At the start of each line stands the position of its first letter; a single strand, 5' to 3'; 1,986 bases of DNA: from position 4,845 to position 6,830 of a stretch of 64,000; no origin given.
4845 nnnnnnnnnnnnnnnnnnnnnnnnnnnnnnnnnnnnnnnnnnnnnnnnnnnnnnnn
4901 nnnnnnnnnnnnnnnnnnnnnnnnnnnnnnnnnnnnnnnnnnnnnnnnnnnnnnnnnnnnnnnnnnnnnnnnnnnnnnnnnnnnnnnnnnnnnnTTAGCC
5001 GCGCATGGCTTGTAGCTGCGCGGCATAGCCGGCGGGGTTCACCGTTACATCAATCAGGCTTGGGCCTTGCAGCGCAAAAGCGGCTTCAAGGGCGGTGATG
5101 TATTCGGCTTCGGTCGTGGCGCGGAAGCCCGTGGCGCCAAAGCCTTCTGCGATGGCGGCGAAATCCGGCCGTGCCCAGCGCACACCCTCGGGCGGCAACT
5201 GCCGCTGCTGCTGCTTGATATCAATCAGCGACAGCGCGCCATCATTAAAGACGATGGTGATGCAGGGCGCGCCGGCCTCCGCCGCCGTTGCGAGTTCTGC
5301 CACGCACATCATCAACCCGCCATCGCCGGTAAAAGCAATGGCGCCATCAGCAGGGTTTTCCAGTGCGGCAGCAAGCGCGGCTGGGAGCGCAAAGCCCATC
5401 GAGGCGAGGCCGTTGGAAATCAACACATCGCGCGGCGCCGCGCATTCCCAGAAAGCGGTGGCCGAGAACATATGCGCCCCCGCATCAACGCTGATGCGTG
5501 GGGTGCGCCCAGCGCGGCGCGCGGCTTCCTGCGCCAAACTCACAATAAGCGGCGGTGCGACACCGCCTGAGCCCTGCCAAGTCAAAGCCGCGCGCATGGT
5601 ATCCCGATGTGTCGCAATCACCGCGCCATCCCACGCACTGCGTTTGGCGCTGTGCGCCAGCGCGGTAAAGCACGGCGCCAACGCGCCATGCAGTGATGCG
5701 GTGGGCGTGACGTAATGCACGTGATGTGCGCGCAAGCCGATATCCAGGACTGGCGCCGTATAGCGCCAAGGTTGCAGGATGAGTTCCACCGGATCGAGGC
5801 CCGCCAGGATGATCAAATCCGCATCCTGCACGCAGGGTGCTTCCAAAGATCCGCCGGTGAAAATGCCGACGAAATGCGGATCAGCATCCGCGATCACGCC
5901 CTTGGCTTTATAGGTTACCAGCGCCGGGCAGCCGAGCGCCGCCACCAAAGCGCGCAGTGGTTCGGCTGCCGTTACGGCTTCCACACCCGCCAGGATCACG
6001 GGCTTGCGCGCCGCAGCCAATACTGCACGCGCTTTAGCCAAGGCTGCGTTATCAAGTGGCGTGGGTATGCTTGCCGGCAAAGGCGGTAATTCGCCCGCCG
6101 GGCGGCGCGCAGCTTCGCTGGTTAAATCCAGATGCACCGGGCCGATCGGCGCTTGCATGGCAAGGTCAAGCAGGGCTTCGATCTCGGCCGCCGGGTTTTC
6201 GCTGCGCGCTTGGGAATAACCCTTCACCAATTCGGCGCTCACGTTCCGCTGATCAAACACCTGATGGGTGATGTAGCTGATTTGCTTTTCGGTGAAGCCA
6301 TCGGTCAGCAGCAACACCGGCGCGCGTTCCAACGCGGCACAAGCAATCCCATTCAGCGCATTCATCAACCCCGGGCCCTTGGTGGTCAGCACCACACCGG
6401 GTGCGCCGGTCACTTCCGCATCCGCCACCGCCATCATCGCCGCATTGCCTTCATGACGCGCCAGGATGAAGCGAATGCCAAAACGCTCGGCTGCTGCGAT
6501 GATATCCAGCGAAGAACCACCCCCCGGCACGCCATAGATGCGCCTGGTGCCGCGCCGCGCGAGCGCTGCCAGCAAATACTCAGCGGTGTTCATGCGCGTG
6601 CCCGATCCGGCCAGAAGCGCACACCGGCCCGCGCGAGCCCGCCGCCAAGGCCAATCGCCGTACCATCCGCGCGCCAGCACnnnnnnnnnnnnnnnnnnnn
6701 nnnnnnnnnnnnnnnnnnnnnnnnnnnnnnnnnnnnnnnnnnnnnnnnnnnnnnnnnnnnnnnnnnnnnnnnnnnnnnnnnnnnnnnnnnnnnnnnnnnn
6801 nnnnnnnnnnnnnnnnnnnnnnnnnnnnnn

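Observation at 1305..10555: Six-gene operon that looks like an undescribed amide/lactam catabolic pathway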

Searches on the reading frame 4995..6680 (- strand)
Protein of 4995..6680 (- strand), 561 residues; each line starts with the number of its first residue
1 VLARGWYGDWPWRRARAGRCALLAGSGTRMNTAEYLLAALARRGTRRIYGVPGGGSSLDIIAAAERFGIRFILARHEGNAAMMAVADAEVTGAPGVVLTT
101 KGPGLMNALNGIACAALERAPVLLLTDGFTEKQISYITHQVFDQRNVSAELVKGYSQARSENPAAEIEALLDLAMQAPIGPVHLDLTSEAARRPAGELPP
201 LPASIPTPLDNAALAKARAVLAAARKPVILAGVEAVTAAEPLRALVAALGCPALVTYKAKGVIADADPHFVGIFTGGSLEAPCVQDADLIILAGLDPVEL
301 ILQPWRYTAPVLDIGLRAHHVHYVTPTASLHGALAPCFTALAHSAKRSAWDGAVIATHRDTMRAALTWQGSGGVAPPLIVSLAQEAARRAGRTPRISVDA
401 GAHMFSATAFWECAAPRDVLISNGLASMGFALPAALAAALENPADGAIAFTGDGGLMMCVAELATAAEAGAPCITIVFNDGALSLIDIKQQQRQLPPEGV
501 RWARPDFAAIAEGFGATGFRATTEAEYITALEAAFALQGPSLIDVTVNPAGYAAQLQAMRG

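Call 4: search_protein_families(library=pfam, proteins=[window:4995-6680:-])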
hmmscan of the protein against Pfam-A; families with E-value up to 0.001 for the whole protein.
window:4995-6680:- (561 aa): 3 families
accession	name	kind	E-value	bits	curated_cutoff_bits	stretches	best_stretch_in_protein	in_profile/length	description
PF02775.26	TPP_enzyme_C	-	3.4e-34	118.3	21.9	1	399-545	1-151/151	Thiamine pyrophosphate enzyme, C-terminal TPP binding domain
PF02776.23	TPP_enzyme_N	-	8.4e-26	90.5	26.8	1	30-143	1-115/119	Thiamine pyrophosphate enzyme, N-terminal TPP binding domain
PF00205.28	TPP_enzyme_M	-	5.9e-16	58.8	30.4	1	215-296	2-87/137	Thiamine pyrophosphate enzyme, central domain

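Call 5: search_protein_families(library=ncbifam, proteins=[window:4995-6680:-])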
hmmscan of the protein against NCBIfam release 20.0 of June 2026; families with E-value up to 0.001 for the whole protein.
window:4995-6680:- (561 aa): 54 families (the best 25 are shown)
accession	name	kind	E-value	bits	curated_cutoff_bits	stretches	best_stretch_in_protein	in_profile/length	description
NF006187.0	PRK08322.1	equivalog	2.9e-83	280.2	509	1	30-548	2-529/548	acetolactate synthase large subunit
NF006378.0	PRK08617.1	equivalog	3.1e-73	247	510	1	29-548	7-539/556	acetolactate synthase AlsS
TIGR02418.1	acolac_catab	equivalog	1.8e-64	218.1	551.1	1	33-548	2-530/539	acetolactate synthase AlsS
NF006524.0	PRK08978.1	equivalog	6.7e-61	206.2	738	1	30-548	1-525/548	acetolactate synthase 2 catalytic subunit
NF006052.0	PRK08199.1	subfamily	1.3e-58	198.6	539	1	30-554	8-544/559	thiamine pyrophosphate protein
NF005712.0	PRK07524.1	subfamily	2.8e-58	197.7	500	1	31-548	4-530/536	5-guanidino-2-oxopentanoate decarboxylase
TIGR00118.1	acolac_lg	equivalog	1.8e-57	195.1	538.35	1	30-548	1-535/557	biosynthetic-type acetolactate synthase large subunit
NF006122.0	PRK08266.1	subfamily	2.2e-55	188.2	571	1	29-550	3-527/543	hypothetical protein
NF006377.0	PRK08611.1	equivalog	2.3e-54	185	742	1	31-549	5-531/576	pyruvate oxidase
NF006319.0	PRK08527.1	equivalog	1e-52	179.4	905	1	29-548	3-539/565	acetolactate synthase large subunit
NF006016.1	PRK08155.1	equivalog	1e-52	179.4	870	1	29-548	2-533/554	acetolactate synthase large subunit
NF004919.0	PRK06276.1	equivalog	9.5e-51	172.8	866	2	30-294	1-277/582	acetolactate synthase large subunit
NF004710.0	PRK06048.1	equivalog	3.6e-49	167.7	976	1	25-548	3-538/561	acetolactate synthase large subunit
TIGR02720.1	pyruv_oxi_spxB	equivalog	8.2e-49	166.4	637.85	1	36-547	5-531/575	pyruvate oxidase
NF005039.0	PRK06456.1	equivalog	2.5e-46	158.3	868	2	359-548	357-545/572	acetolactate synthase large subunit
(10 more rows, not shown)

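Call 7: search_solved_structures(query=window:4995-6593:-, max_evalue=1e-10)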
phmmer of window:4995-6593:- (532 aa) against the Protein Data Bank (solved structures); distinct sequences matched with E-value up to 1e-10: 135 (the best 60 are shown).
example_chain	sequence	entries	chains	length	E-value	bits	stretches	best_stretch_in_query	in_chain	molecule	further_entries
9zgl_A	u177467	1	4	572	1.3e-52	182.3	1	4-519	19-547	Ancestral acetolactate synthase, catabolic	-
13bb_A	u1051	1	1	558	6.4e-52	180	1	2-531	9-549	acetolactate synthase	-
4rjj_A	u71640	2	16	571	1.1e-48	169.3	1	4-519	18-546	Acetolactate synthase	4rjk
4rji_A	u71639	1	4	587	1.2e-48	169.2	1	4-519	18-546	Acetolactate synthase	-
5d6r_B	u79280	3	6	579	4.5e-47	164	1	4-519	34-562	Acetolactate synthase, catabolic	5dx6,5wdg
1ozf_A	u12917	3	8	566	5e-47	163.9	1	4-519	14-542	Acetolactate synthase, catabolic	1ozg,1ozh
24pi_A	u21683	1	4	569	1.7e-45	158.8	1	4-521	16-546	Ancestral acetolactate synthase, catabolic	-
6lpi_A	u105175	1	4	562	1.7e-41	145.6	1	4-519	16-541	Acetolactate synthase isozyme 1 large subunit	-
1upa_A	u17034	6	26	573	7.9e-40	140.1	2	4-271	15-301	CARBOXYETHYLARGININE SYNTHASE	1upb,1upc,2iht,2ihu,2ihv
1y9d_A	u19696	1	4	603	2.7e-38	135.1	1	10-518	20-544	Pyruvate oxidase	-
1pow_A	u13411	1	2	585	4.9e-38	134.2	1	10-518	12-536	PYRUVATE OXIDASE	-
4fee_A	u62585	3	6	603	5.5e-38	134.1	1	10-518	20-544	Pyruvate oxidase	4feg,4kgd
2ez4_A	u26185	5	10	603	9.8e-38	133.2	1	10-518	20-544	Pyruvate oxidase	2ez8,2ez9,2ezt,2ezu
6haf_A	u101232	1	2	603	1.4e-37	132.7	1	10-518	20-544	Pyruvate oxidase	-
1pox_A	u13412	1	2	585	1.2e-36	129.7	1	10-518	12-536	PYRUVATE OXIDASE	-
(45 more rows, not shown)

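Call 10: find_homologous_proteins(query=window:4995-6593:-, max_evalue=1e-20)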
Query window:4995-6593:- (532 aa): 4281 proteins with E <= 1e-20 among 8000 candidates; the best 120 are listed.
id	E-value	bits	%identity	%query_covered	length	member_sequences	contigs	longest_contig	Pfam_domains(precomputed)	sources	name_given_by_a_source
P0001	0.0e+0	1091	95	100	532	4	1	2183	PF02775.27,PF02776.24,PF00205.29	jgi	jgi:acetolactate synthase-1/2/3 large subunit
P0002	0.0e+0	1083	94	100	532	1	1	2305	PF02775.27,PF02776.24,PF00205.29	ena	-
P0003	0.0e+0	1079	95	100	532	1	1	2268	PF02775.27,PF02776.24,PF00205.29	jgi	jgi:acetolactate synthase-1/2/3 large subunit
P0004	0.0e+0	1077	94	100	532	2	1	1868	PF02775.27,PF02776.24,PF00205.29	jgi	jgi:acetolactate synthase-1/2/3 large subunit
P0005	0.0e+0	1074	94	100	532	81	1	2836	PF02775.27,PF02776.24,PF00205.29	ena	-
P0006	0.0e+0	1074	94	100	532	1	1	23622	PF02775.27,PF02776.24,PF00205.29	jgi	-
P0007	0.0e+0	1074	94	100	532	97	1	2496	PF02775.27,PF02776.24,PF00205.29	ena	-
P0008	0.0e+0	1070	94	100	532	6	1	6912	PF02775.27,PF02776.24,PF00205.29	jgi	jgi:acetolactate synthase-1/2/3 large subunit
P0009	0.0e+0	1060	92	100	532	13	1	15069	PF02775.27,PF02776.24,PF00205.29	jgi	jgi:acetolactate synthase I/II/III large subunit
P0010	0.0e+0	1056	93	100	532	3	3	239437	PF02775.27,PF02776.24,PF00205.29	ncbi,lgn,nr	ncbi:MAG: thiamine pyrophosphate-binding protein [Roseomonas sp.]|nr:thiamine pyrophosphate-binding 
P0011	0.0e+0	1055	92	100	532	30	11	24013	PF02775.27,PF02776.24,PF00205.29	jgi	jgi:acetolactate synthase-1/2/3 large subunit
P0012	0.0e+0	1040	91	100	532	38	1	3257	PF02775.27,PF02776.24,PF00205.29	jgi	jgi:acetolactate synthase-1/2/3 large subunit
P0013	0.0e+0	1027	90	100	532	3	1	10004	PF02775.27,PF02776.24,PF00205.29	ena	-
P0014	0.0e+0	1027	90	100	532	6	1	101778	PF02775.27,PF02776.24,PF00205.29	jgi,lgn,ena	jgi:acetolactate synthase-1/2/3 large subunit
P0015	0.0e+0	1016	89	100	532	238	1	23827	PF02775.27,PF02776.24,PF00205.29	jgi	jgi:acetolactate synthase-1/2/3 large subunit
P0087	3.7e-208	710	66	99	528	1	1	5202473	PF02775.27,PF02776.24,PF00205.29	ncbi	-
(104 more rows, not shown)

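Call 12: find_related_loci(query=A1, collection=genome_contigs, flank=10000)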
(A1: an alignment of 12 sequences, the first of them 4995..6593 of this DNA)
Query A1 (532 aa) in genome_contigs; peptide patterns used: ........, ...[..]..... (x = any residue, [..] = any of these).
533 stretches matched a pattern; 498 encode a relative of the query (tblastn E <= 1e-3); the best 80 are kept; 80 distinct loci.
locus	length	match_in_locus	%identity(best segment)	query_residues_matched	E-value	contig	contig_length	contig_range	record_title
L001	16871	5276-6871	92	1-532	0e+0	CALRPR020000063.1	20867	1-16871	MAG: Bosea thiooxidans isolate JJ-JE126-44-7-m2-bin31 genome assembly, contig: JJ-R2B1-111-C189, whole genome shotgun se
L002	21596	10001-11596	93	1-532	0e+0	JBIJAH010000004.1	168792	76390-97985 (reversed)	MAG: Roseomonas sp. isolate ME2006-07-12D11_3300042448_group2_bin132 Rohwer_bin1798_scaffold_8_c1, whole genome shotgun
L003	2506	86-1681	91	1-532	0e+0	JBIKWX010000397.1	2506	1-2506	MAG: Roseomonas sp. isolate ME2015-09-16_3300042289_group6_bin255 Rohwer_bin1803_scaffold_99734_c1, whole genome shotgun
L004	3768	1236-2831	92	1-532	0e+0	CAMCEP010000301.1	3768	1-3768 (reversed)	MAG: Asaia bogorensis isolate TrE-25oct19-93 genome assembly, contig: TrE-25oct19-C49998, whole genome shotgun sequence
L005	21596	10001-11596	91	1-532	0e+0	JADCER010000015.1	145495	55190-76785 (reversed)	MAG: Roseomonas sp. isolate M034S2SP1A22QC M034S2_15, whole genome shotgun sequence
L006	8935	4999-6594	93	1-532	0e+0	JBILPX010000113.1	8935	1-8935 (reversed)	MAG: Roseomonas sp. isolate ME2018-05-24_3300044972_group8_bin44 Rohwer_bin1806_scaffold_3253_c1, whole genome shotgun s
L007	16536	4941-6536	95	1-532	0e+0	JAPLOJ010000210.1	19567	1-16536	MAG: Alphaproteobacteria bacterium isolate LacPavin_0818_WC50_MAG_62_8 LacPavin_0818_WC50_scaffold_158790, whole genome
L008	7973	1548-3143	92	1-532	0e+0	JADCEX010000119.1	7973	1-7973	MAG: Roseomonas sp. isolate M025S2SP4A27QC M025S2_119, whole genome shotgun sequence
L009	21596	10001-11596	91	1-532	0e+0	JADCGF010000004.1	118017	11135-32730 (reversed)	MAG: Roseomonas sp. isolate M038S1SP12A19QC M038S1_4, whole genome shotgun sequence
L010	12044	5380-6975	93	1-532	0e+0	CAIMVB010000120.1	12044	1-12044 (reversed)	MAG: uncultured Rhodospirillales bacterium isolate Loclat_bin-10112 genome assembly, contig: bin-10112:120/517, whole ge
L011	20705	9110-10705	91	1-532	0e+0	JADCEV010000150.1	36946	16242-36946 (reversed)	MAG: Roseomonas sp. isolate M55BS1SP3A23MG M55BS1_150, whole genome shotgun sequence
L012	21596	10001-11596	93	1-532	0e+0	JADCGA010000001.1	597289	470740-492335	MAG: Roseomonas sp. isolate M055S1SP11A18QC M055S1_1, whole genome shotgun sequence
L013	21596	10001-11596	90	1-532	0e+0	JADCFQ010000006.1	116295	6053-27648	MAG: Roseomonas sp. isolate M090S1SP8A26QC M090S1_6, whole genome shotgun sequence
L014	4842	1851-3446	91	1-532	0e+0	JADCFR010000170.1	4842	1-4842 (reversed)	MAG: Roseomonas sp. isolate M20BS1SP9A28MG M20BS1_170, whole genome shotgun sequence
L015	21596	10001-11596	90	1-532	0e+0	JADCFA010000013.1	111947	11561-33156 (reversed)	MAG: Roseomonas sp. isolate M039S1SP5A21QC M039S1_13, whole genome shotgun sequence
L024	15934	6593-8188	88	1-532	0e+0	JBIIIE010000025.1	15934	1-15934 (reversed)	MAG: Roseomonas sp. isolate ME2001-08-28pf_3300042879_group1_bin31 Rohwer_bin1791_scaffold_2575_c1, whole genome shotgun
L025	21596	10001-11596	92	1-532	0e+0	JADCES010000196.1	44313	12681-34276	MAG: Roseomonas sp. isolate M015S2SP2A22BQC M015S2_196, whole genome shotgun sequence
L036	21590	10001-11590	66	2-532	0e+0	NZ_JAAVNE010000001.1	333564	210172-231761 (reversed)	Falsiroseomonas selenitidurans strain BU-1 NODE_2_length_333564_cov_177.819740_1, whole genome shotgun sequence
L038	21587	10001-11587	67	1-532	0e+0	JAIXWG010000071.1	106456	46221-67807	MAG: Acetobacteraceae bacterium isolate D4_MAG_00010 pond_D4_MAG_00010_000000000020, whole genome shotgun sequence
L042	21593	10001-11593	64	1-532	0e+0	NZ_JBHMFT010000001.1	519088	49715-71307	Falsiroseomonas sp. E2-1-a20 E2-1-a20_E2-1-a4_contig_1, whole genome shotgun sequence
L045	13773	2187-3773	63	2-532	0e+0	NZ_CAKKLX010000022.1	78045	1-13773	Roseomonas sp. CECT 9278 isolate AB11; 160606 SFS 39, whole genome shotgun sequence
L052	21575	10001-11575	57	1-532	3e-180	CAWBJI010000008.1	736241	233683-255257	MAG: uncultured Alphaproteobacteria bacterium isolate MFD03250.bin.1.184 genome assembly, contig: contig_9901, whole gen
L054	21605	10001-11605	56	1-532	1e-175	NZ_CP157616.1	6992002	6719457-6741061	Variovorax sp. KK3 chromosome, complete genome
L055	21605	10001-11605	57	1-532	5e-173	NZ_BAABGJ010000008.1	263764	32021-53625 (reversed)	Variovorax defluvii strain JCM 17804 sequence08, whole genome shotgun sequence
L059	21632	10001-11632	51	1-532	3e-168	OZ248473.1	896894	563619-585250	Burkholderiaceae bacterium isolate GE-14 genome assembly, chromosome: GE-14-c2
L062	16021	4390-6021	52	2-532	1e-166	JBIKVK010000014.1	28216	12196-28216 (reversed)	MAG: Burkholderiaceae bacterium isolate ME2015-08-22_3300042470_group6_bin176 Rohwer_bin2324_scaffold_1008_c1, whole gen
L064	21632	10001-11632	50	1-532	6e-167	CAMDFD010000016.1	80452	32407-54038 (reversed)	MAG: Bordetella parapertussis isolate MsE-30apr19-149 genome assembly, contig: MsE-30apr19-C370, whole genome shotgun se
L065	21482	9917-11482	54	15-532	2e-166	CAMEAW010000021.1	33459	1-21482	MAG: Bordetella parapertussis isolate GE-03apr19-218 genome assembly, contig: GE-03apr19-C1231, whole genome shotgun seq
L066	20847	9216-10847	51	1-532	6e-166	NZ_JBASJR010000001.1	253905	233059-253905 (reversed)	MAG: Zwartia sp. isolate MFD12110_ilm_asm_bin36 k127_75934, whole genome shotgun sequence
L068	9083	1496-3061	54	15-532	1e-165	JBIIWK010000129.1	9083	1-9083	MAG: Burkholderiaceae bacterium isolate ME2005-04-11_3300042883_group2_bin20 Rohwer_bin2165_scaffold_7592_c1, whole geno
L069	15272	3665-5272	52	1-532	8e-166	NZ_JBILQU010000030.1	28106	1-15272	MAG: Limnohabitans sp. isolate ME2018-06-07_3300034013_group8_bin59 Rohwer_bin2158_scaffold_890_c1, whole genome shotgun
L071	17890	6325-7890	54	15-532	2e-165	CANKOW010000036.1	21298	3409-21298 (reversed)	MAG: Alcaligenaceae bacterium isolate TE-Jun18-5 genome assembly, contig: TE-Jun18-C2740, whole genome shotgun sequence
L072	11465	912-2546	51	1-532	1e-165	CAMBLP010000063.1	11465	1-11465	MAG: Bordetella parapertussis isolate MiE-16apr19-292 genome assembly, contig: MiE-16apr19-C11972, whole genome shotgun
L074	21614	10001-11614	51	1-532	1e-165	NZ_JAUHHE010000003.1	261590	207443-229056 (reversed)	Zwartia vadi strain IMCC34845 NODE_3_length_261590_cov_54.577692, whole genome shotgun sequence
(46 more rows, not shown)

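Call 22: search_protein_families(library=pfam, proteins=[L065:17333-18319:-, L055:12817-13731:+, L045:8198-9598:-, L036:8617-9036:-, L042:7015-8607:-, L038:16184-17329:+, L055:8478-9956:+, L066:10875-11636:+, L069:5280-5954:+, L068:5094-6299:+])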
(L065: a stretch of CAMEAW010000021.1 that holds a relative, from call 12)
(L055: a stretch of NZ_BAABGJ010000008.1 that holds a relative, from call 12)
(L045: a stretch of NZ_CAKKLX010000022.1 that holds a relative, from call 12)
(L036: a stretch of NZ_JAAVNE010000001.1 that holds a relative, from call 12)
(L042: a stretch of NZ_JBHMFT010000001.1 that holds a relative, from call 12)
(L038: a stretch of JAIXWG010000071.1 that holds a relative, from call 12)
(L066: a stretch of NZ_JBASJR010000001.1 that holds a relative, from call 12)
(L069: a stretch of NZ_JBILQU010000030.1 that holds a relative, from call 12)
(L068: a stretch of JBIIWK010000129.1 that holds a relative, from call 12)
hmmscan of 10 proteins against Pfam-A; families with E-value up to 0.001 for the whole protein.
L065:17333-18319:- (328 aa): 1 family
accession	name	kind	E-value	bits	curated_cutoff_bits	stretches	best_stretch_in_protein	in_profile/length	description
PF03401.19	TctC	-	3.7e-45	155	27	1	51-324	1-272/274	Tripartite tricarboxylate transporter family receptor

L055:12817-13731:+ (304 aa): 1 family
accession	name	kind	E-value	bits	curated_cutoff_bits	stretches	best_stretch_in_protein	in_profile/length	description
PF01063.24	Aminotran_4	-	1.1e-41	143.6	28.5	1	33-263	1-222/223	Amino-transferase class IV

L045:8198-9598:- (466 aa): 1 family
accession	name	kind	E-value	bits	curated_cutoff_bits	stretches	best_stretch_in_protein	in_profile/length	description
PF01425.27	Amidase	-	1e-64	219.7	27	1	35-448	3-442/445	Amidase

L036:8617-9036:- (139 aa): 1 family
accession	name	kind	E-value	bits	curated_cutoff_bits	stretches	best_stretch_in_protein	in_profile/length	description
PF00115.25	COX1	-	0.00055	19.3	34.8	1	9-113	4-125/436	Cytochrome C and Quinol oxidase polypeptide I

L042:7015-8607:- (530 aa): 3 families
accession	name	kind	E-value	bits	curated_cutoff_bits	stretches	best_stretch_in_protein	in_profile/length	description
PF20629.2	GD_AH_C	-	1.2e-95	319.9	26.8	1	286-528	2-241/242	D-galactarate/Altronate dehydratase, C-terminal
PF04295.18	GD_AH_second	-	2.8e-43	147.7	27.3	1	134-276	1-136/136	D-galactarate dehydratase/Altronate hydrolase, second domain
PF08666.17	SAF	-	2.3e-05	25.3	21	1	35-103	1-62/63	SAF domain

L038:16184-17329:+ (381 aa): 3 families
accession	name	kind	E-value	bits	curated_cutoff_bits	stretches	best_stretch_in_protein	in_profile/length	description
PF00561.26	Abhydrolase_1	-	6.1e-22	78.9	25.8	1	51-224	2-162/245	alpha/beta hydrolase fold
PF12697.13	Abhydrolase_6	-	6.5e-15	56.8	26.3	1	52-258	1-184/217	Alpha/beta hydrolase family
PF12146.15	Hydrolase_4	-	1.2e-10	41.5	27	1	50-184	5-136/239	Serine aminopeptidase, S33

L055:8478-9956:+ (492 aa): 1 family
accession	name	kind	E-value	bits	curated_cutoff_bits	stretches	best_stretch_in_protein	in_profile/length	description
PF00171.27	Aldedh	-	4.6e-175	583.1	23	1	12-477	1-461/461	Aldehyde dehydrogenase family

L066:10875-11636:+ (253 aa): 0 families

L069:5280-5954:+ (224 aa): 1 family
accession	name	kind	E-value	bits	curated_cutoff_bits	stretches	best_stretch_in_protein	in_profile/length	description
PF03737.21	RraA-like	-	6.2e-39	134.1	24.5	1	25-172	2-152/152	Aldolase/RraA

L068:5094-6299:+ (401 aa): 3 families
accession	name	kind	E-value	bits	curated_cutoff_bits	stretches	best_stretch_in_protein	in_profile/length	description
PF00155.27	Aminotran_1_2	-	2e-56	192.2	19.7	1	30-383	4-359/361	Aminotransferase class I and II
PF01041.23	DegT_DnrJ_EryC1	-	6e-11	42.6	19.8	1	93-201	44-147/360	DegT/DnrJ/EryC1/StrS aminotransferase family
PF01212.27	Beta_elim_lyase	-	4.4e-05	23.4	27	1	108-200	66-169/288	Beta-eliminating lyase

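Call 29: find_encoding_contigs(protein=P0087, flank=10000, max_places=1)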
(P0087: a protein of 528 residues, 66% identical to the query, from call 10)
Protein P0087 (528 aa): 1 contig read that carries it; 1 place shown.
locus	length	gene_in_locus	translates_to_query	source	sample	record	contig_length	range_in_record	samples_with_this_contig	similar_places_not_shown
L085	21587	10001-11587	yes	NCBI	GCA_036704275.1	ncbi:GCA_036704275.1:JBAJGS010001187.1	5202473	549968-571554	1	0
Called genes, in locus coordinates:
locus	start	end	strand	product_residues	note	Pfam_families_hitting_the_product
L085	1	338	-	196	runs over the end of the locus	PF03975:CheD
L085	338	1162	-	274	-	PF03705:CheR_N, PF13649:Methyltransf_25 (faint), PF01739:CheR, PF08242:Methyltransf_12 (weak)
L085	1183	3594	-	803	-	PF08448:PAS_4, PF00989:PAS, PF08447:PAS_3, PF08448:PAS_4, PF13426:PAS_9, PF08447:PAS_3, PF08448:PAS_4, PF13426:PAS_9, +3 more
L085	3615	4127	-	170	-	PF01584:CheW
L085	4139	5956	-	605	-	PF02895:H-kinase_dim, PF02518:HATPase_c, PF01584:CheW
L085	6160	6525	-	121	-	PF00072:Response_reg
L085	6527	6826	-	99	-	PF13466:STAS_2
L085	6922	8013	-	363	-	PF00015:MCPsignal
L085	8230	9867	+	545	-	PF00672:HAMP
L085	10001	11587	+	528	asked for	PF02776:TPP_enzyme_N, PF00205:TPP_enzyme_M, PF02775:TPP_enzyme_C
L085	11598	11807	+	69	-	PF02538:Hydantoinase_B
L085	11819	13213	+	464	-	PF02538:Hydantoinase_B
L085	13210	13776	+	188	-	PF05378:Hydant_A_N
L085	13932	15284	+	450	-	PF01968:Hydantoinase_A, PF19278:Hydant_A_C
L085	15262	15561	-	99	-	-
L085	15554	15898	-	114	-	PF02627:CMD (weak)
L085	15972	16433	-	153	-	PF01425:Amidase (weak)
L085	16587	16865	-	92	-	PF01425:Amidase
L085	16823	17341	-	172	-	PF01425:Amidase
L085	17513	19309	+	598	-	PF00496:SBP_bac_5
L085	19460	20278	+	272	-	PF00528:BPD_transp_1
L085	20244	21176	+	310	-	PF12911:OppC_N, PF00528:BPD_transp_1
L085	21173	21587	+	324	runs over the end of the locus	PF00005:ABC_tran, PF08352:oligo_HPY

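Call 42: search_solved_structures(query=L055:12817-13731:+, max_evalue=1e-10)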
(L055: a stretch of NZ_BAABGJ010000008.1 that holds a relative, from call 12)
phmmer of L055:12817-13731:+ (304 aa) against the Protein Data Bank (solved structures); distinct sequences matched with E-value up to 1e-10: 61 (the best 60 are shown).
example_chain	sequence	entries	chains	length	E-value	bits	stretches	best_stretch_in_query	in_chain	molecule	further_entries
6h65_A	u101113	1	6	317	6.4e-63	215.8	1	8-299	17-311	Branched-chain-amino-acid aminotransferase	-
6gkr_A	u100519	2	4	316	5.9e-62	212.7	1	4-302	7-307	Branched-chain-amino-acid aminotransferase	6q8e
7nea_A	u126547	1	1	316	2.6e-59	204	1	4-302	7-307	Branched-chain-amino-acid aminotransferase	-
7neb_A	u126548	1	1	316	4.4e-59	203.2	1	4-302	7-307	Branched-chain-amino-acid aminotransferase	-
1i1k_A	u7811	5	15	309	1.5e-52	181.8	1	5-300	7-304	BRANCHED-CHAIN AMINO ACID AMINOTRANSFERASE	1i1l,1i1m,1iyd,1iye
1a3g_A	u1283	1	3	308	1.5e-52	181.8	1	5-300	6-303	BRANCHED-CHAIN AMINO ACID AMINOTRANSFERASE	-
4whx_A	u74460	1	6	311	1.2e-47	165.7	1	9-300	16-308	Branched-chain-amino-acid transaminase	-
3u0g_A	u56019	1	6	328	1.3e-47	165.6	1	8-300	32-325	Putative branched-chain amino acid aminotransferase IlvE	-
5ce8_A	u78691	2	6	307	1.1e-44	156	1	9-301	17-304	Branched-chain amino acid aminotransferase | Branched-chain-amino-acid aminotransferase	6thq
1wrv_A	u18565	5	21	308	4.9e-42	147.3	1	10-301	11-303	Branched-Chain Amino Acid Aminotransferase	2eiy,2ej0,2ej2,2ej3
6nst_A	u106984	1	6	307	1.9e-40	142.1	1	9-301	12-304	Branched-chain-amino-acid aminotransferase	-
5mqz_A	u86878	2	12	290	2.1e-35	125.5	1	6-284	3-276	Putative branched-chain-amino-acid aminotransferase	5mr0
5cm0_A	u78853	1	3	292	7.9e-29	103.9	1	7-285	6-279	Branched-chain transaminase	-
5e25_A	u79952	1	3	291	8.2e-29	103.9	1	8-285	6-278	branched-chain aminotransferase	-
7p3t_A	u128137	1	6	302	2e-19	73.1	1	10-286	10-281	Branched-chain amino acid aminotransferase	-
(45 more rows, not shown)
